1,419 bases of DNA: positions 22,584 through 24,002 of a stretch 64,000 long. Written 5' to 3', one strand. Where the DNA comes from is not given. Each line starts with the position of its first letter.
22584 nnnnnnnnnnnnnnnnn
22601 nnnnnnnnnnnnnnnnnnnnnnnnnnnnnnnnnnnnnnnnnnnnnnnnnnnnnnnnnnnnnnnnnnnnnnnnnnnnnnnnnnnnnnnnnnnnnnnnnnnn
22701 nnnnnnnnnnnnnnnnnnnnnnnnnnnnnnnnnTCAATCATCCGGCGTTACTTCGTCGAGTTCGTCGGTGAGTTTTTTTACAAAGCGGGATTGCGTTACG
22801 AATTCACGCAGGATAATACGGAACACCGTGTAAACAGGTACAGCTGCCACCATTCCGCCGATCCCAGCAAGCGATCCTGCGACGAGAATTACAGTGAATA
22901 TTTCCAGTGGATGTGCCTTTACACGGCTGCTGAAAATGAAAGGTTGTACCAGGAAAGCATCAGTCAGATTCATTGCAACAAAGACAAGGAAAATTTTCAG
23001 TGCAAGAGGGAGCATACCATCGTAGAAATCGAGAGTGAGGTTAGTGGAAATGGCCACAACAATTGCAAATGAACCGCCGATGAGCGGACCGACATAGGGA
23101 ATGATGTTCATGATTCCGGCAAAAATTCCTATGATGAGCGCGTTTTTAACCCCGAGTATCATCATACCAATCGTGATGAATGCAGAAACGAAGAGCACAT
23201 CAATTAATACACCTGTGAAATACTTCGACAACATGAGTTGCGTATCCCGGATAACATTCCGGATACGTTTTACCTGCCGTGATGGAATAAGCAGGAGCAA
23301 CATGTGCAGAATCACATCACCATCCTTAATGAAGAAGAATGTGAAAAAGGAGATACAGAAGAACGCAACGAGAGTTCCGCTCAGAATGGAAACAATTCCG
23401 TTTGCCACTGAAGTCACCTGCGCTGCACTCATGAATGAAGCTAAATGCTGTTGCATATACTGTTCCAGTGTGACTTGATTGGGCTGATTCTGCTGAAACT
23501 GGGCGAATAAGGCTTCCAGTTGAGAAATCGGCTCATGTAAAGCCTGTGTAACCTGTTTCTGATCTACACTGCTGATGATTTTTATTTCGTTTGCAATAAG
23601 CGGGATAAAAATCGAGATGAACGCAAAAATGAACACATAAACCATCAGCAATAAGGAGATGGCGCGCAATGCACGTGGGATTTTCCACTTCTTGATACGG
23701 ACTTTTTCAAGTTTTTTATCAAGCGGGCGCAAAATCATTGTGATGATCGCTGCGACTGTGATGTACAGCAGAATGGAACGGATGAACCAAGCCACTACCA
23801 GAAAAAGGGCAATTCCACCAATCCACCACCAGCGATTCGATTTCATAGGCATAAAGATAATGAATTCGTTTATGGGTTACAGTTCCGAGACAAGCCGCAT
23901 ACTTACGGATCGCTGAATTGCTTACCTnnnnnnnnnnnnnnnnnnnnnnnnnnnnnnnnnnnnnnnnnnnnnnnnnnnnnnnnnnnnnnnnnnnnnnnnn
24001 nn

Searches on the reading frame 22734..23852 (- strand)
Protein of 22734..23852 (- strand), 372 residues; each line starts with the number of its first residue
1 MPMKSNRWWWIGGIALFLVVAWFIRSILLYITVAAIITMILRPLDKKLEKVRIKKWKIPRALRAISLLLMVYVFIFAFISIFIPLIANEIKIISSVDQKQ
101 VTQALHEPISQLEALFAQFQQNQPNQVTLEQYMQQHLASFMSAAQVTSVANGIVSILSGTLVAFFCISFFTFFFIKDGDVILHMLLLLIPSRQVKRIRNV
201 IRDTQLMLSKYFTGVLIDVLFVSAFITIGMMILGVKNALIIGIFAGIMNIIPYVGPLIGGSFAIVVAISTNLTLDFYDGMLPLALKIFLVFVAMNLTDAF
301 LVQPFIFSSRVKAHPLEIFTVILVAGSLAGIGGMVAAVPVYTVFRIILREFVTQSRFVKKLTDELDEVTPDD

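Call 34: search_protein_families(library=ncbifam, proteins=[window:22734-23852:-])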
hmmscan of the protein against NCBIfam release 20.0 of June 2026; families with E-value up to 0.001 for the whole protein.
window:22734-23852:- (372 aa): 2 families
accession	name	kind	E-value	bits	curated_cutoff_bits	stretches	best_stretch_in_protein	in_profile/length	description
NF045801.1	efflux_ABUW_0982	equivalog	4.6e-23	81.8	675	1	7-351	8-346/392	chloramphenicol efflux transporter CxpE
TIGR02872.1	spore_ytvI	equivalog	3.3e-20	72.8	198.15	1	12-345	7-333/341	sporulation integral membrane protein YtvI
